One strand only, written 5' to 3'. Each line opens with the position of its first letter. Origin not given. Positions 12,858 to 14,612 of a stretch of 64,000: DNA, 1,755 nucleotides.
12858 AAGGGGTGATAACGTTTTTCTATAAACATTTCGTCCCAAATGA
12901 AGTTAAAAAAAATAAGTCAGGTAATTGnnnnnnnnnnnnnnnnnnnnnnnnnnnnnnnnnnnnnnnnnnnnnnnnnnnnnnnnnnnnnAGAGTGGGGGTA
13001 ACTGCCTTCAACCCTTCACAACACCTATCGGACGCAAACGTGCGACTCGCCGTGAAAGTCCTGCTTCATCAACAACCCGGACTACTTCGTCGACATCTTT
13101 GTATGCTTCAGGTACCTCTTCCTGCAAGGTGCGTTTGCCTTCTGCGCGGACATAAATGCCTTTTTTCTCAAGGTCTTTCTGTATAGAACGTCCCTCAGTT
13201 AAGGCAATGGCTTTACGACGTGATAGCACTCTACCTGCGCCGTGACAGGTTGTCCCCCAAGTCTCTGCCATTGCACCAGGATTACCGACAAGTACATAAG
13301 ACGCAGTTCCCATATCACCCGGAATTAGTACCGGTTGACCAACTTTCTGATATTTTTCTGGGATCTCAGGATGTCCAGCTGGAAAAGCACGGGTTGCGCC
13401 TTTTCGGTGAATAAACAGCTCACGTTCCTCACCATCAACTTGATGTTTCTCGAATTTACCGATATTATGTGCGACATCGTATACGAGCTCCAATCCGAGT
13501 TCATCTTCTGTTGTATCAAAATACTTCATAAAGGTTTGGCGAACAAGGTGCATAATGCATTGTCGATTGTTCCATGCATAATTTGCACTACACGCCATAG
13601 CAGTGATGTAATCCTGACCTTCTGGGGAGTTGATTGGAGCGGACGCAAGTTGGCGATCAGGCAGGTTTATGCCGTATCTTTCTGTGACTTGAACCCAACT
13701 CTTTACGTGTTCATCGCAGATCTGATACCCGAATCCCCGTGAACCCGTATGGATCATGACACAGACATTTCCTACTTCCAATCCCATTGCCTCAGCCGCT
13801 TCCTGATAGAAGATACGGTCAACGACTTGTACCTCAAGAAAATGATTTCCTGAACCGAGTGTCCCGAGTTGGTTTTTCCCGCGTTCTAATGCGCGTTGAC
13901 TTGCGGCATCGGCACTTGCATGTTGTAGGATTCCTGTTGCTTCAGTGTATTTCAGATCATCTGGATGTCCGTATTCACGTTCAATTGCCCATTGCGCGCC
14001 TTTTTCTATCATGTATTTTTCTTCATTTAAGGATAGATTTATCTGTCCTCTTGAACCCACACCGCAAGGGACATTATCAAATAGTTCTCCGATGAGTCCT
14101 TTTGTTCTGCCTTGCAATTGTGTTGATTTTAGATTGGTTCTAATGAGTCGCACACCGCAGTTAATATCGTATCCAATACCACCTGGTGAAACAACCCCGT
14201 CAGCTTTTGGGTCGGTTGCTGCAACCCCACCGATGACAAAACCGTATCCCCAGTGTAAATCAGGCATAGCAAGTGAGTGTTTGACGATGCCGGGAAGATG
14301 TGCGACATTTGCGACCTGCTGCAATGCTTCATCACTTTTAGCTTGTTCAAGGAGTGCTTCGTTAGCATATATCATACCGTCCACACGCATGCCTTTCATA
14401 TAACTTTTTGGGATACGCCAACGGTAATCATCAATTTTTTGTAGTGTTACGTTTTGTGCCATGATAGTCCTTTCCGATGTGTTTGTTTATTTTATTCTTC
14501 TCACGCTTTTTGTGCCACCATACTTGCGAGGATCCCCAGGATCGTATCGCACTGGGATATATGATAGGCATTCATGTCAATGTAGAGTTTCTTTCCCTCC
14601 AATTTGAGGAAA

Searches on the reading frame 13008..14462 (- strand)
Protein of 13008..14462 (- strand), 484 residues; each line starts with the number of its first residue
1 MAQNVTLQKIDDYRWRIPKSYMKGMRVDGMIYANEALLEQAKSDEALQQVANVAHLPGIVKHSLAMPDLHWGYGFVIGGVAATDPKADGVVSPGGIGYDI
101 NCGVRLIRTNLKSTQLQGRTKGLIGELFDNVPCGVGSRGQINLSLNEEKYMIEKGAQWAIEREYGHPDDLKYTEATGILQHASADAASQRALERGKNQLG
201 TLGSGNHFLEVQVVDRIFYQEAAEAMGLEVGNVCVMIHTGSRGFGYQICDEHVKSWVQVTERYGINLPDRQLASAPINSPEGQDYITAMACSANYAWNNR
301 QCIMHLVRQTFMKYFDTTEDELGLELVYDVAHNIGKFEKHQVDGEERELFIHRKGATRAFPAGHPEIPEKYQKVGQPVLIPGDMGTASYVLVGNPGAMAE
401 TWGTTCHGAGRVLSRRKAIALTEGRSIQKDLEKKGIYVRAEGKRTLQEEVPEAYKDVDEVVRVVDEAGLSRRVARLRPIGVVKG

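Call 77: search_protein_families(library=pfam, proteins=[window:13008-14462:-], max_evalue=0.0001)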
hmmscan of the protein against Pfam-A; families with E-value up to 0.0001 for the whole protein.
window:13008-14462:- (484 aa): 1 family
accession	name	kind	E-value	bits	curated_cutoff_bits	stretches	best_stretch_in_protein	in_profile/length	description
PF01139.22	RtcB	-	1.7e-174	581.5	27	1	49-484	1-426/426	tRNA-splicing ligase RtcB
